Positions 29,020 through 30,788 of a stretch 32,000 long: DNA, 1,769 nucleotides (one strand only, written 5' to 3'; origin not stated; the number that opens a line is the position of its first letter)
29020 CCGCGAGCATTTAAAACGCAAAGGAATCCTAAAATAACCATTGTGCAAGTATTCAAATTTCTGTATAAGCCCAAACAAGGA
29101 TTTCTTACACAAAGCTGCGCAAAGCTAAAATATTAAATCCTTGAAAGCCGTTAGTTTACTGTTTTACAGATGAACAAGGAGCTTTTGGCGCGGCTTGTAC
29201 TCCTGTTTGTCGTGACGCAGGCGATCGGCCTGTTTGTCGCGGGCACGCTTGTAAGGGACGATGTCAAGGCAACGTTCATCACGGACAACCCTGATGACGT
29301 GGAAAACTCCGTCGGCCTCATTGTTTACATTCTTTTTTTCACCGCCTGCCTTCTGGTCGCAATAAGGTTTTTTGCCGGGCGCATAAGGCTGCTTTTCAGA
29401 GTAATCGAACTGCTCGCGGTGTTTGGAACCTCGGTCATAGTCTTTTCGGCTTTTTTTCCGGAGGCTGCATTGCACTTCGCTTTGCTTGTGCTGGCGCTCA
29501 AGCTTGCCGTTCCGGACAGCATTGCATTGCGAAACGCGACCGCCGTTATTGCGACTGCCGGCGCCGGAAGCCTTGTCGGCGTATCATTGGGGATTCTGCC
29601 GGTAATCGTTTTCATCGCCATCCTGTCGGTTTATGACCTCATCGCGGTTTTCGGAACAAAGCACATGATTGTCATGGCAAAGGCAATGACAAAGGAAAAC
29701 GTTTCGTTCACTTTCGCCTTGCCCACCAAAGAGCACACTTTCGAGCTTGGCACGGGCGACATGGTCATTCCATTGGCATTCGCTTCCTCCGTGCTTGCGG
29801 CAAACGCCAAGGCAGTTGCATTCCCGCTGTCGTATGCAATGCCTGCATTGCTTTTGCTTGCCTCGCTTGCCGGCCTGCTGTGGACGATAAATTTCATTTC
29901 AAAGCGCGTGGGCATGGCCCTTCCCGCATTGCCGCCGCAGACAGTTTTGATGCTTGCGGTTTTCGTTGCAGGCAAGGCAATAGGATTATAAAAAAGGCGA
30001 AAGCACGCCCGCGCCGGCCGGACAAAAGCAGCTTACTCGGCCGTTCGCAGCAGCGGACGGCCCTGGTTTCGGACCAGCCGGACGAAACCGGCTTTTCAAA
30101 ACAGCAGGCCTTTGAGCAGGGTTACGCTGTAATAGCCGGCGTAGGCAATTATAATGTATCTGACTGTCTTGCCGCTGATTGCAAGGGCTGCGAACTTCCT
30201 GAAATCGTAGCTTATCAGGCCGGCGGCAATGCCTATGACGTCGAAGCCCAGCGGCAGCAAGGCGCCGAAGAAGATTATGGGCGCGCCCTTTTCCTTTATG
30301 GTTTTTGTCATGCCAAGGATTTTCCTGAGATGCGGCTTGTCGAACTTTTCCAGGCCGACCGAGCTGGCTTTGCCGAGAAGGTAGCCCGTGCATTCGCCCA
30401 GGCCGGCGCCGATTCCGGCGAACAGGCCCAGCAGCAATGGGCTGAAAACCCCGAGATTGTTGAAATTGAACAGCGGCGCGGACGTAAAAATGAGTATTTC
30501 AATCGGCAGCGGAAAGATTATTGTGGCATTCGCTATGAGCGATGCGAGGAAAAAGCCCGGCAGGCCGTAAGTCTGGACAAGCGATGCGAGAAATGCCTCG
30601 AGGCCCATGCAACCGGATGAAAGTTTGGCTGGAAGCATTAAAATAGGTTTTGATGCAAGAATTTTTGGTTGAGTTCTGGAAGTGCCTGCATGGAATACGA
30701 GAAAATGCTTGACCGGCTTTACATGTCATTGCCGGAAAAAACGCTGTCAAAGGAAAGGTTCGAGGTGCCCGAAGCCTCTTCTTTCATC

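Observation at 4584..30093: Modular REP-like repeat family: invariant ACGAAA-loop hairpin with covarying stems, at 7 intergenic loci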

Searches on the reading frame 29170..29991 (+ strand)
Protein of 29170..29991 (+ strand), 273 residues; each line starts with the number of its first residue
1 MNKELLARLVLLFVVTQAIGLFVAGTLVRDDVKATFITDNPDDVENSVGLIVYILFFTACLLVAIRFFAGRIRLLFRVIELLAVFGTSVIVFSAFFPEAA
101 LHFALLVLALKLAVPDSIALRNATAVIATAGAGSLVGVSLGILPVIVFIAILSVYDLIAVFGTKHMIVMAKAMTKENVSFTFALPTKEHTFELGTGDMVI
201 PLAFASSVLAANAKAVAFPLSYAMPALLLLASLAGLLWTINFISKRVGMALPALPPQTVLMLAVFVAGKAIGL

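Call 16: search_protein_families(library=pfam, proteins=[window:29170-29991:+])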
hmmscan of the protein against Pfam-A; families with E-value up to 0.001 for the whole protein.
window:29170-29991:+ (273 aa): 1 family
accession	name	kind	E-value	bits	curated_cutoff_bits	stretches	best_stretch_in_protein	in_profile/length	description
PF06550.16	SPP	-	3.4e-18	66.6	23.9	1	12-188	3-182/283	Signal-peptide peptidase, presenilin aspartyl protease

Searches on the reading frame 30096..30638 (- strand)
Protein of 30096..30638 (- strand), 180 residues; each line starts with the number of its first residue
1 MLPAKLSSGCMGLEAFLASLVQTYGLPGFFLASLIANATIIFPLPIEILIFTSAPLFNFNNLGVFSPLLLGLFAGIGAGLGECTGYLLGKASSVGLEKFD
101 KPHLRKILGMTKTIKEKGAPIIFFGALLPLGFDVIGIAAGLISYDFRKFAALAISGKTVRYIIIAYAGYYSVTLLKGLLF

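Call 16: search_protein_families(library=pfam, proteins=[window:30096-30638:-])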
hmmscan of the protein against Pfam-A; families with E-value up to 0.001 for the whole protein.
window:30096-30638:- (180 aa): 1 family
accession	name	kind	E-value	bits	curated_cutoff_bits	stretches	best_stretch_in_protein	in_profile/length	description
PF09335.16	VTT_dom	-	5.6e-14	53.1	33.9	1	63-169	12-122/123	VTT domain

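Call 54: find_encoding_contigs(protein=window:30096-30638:-, flank=10000, max_places=8)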
Protein window:30096-30638:- (180 aa): 3 contigs read that carry it; 3 places shown.
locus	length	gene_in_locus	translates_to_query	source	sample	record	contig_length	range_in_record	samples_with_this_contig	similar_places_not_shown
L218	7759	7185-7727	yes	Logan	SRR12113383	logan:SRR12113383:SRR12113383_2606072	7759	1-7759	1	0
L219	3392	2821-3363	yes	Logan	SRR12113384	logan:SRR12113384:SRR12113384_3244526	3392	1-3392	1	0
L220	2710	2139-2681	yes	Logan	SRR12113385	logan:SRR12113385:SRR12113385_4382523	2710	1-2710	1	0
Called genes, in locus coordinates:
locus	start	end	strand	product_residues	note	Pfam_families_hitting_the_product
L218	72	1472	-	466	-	PF02629:CoA_binding, PF13380:CoA_binding_2, PF13607:Succ_CoA_lig, PF19045:Ligase_CoA_2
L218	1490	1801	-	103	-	PF03091:CutA1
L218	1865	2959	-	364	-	PF04406:TP6A_N, PF20768:Topo_VI_alpha, PF21180:TOP6A-Spo11_Toprim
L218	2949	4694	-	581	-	PF02518:HATPase_c, PF13589:HATPase_c_3, PF09239:Topo-VIb_trans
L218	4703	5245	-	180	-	PF00013:KH_1, PF21800:KH_KRR1_2nd, PF22891:KH_PNO1_2nd, PF00013:KH_1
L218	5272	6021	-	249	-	PF01163:RIO1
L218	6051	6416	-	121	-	PF01176:eIF-1a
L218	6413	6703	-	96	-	PF04242:DUF424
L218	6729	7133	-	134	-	PF01873:eIF-5_eIF-2B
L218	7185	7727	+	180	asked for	PF09335:VTT_dom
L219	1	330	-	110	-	?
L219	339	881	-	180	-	PF00013:KH_1, PF21800:KH_KRR1_2nd, PF22891:KH_PNO1_2nd, PF00013:KH_1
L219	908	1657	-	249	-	PF01163:RIO1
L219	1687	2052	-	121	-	PF01176:eIF-1a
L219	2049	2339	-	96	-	PF04242:DUF424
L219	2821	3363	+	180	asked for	PF09335:VTT_dom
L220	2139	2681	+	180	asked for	PF09335:VTT_dom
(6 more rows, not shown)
